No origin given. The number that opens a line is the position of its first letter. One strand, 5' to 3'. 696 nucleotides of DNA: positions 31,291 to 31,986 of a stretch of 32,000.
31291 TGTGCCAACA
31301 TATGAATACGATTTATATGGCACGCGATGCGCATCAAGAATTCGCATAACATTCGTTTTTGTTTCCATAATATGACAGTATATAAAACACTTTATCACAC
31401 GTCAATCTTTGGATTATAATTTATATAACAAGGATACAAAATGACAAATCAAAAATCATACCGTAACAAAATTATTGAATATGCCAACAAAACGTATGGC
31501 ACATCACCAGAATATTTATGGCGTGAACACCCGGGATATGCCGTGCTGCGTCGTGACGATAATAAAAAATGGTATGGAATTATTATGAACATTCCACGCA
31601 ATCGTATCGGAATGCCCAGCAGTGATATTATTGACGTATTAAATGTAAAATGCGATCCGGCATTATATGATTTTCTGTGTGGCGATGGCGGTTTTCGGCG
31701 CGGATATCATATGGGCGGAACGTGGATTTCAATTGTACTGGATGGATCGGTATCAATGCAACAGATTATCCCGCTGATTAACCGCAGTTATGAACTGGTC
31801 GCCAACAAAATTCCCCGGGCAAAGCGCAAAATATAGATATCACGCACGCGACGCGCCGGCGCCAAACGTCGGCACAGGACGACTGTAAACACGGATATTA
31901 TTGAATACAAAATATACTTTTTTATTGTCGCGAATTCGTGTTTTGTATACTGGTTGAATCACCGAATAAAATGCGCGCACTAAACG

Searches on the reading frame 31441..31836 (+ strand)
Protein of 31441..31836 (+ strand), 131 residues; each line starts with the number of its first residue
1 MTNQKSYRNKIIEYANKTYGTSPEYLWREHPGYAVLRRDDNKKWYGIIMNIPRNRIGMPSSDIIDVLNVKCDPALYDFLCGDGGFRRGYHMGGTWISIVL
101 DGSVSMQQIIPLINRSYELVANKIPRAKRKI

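Call 7: search_protein_families(library=pfam, proteins=[window:31441-31836:+], max_evalue=0.01)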
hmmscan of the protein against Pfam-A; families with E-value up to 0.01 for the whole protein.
window:31441-31836:+ (131 aa): 1 family
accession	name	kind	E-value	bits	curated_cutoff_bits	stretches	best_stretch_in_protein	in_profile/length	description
PF04237.18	YjbR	-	5.1e-13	49.9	30.1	1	18-119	3-88/88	YjbR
